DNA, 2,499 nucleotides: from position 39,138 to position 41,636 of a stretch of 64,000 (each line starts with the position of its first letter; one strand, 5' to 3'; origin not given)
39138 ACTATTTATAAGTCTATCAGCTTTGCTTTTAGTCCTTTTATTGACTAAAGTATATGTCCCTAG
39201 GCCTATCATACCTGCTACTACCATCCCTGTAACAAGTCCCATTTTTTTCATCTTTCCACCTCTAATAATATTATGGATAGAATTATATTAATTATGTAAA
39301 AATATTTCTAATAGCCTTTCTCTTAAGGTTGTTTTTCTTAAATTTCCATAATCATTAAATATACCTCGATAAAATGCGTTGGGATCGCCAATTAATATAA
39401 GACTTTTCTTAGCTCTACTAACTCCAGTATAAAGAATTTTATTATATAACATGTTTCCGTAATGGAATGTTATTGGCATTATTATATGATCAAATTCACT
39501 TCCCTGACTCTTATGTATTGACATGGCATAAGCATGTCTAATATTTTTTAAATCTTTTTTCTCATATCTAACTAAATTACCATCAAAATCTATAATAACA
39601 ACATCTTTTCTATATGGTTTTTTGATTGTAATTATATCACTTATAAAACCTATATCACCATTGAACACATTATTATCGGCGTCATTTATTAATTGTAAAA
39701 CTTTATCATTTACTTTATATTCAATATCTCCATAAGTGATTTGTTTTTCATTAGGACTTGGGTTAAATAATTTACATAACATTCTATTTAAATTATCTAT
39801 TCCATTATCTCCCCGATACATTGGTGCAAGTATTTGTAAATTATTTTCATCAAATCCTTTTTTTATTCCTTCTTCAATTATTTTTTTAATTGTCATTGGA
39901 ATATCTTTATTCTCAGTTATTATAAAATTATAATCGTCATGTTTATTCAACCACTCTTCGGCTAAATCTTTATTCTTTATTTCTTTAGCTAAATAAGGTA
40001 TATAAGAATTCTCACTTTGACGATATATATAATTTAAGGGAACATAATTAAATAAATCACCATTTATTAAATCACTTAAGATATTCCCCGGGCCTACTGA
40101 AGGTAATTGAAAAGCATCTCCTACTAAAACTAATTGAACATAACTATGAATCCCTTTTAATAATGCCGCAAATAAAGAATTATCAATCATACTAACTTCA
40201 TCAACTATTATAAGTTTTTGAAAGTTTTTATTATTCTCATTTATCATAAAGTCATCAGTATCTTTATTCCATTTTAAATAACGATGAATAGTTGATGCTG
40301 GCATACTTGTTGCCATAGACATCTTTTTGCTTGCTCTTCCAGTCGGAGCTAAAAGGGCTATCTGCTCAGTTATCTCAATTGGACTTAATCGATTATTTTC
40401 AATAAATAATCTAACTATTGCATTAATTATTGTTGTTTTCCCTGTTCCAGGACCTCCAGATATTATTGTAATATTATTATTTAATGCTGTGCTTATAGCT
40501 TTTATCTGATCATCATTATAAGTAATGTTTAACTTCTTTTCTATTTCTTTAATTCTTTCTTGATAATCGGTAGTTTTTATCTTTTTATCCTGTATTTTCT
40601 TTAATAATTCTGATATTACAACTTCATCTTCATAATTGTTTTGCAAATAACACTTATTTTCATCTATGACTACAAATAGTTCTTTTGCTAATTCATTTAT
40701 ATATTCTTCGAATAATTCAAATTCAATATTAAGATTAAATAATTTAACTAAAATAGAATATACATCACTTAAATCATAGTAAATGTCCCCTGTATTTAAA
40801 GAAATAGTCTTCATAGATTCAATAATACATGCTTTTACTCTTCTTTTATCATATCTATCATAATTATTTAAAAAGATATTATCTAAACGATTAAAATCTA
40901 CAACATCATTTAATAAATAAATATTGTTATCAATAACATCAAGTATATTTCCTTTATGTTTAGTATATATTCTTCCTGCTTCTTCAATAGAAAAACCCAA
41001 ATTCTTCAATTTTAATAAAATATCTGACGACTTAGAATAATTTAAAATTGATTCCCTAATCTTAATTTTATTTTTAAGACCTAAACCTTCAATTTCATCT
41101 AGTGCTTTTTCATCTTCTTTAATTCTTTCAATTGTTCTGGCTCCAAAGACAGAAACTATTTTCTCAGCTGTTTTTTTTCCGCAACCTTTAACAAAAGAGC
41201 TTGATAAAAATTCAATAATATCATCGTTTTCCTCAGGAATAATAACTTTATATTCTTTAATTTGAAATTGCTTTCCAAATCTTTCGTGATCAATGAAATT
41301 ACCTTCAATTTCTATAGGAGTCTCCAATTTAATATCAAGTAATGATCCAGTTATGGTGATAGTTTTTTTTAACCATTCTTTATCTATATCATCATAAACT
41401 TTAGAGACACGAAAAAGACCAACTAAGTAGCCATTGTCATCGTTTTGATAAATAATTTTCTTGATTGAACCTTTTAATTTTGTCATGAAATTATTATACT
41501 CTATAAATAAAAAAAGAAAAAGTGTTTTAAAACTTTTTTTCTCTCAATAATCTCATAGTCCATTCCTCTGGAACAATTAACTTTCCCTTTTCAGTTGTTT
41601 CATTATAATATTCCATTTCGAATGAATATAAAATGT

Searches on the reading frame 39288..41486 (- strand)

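Call 60: search_protein_families(library=pfam, proteins=[window:39288-41486:-], max_evalue=0.00001)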
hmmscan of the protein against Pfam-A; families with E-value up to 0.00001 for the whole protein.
window:39288-41486:- (732 aa): 9 families
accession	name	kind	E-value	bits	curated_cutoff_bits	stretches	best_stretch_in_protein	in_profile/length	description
PF13245.12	AAA_19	-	1e-39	136.2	25.1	1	327-466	1-134/134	AAA domain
PF13604.12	AAA_30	-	8.2e-36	124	27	1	323-517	2-184/191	AAA domain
PF23139.1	OB_YrrC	-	5.7e-20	71.5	27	1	1-84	1-76/76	ATP-dependent DNA helicase YrrC, OB-fold domain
PF18335.7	SH3_13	-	2.5e-16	59.6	41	1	566-634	1-65/65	ATP-dependent RecD-like DNA helicase SH3 domain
PF13538.12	UvrD_C_2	-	5.2e-16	58.7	27.4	1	651-699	1-52/52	UvrD-like helicase C-terminal domain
PF14490.11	HHH_RecD2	-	1.3e-14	54.3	27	1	153-236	5-92/92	ATP-dependent RecD2 DNA helicase HHH domain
PF13086.12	AAA_11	-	4.8e-11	43.4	27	1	323-364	2-44/257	AAA domain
PF01443.25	Viral_helicase1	-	1e-09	39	21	0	341-473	2-110/228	Viral superfamily 1 RNA helicase core domain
PF00580.27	UvrD-helicase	-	5e-06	26.8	23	1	324-516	2-135/271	UvrD/REP helicase N-terminal domain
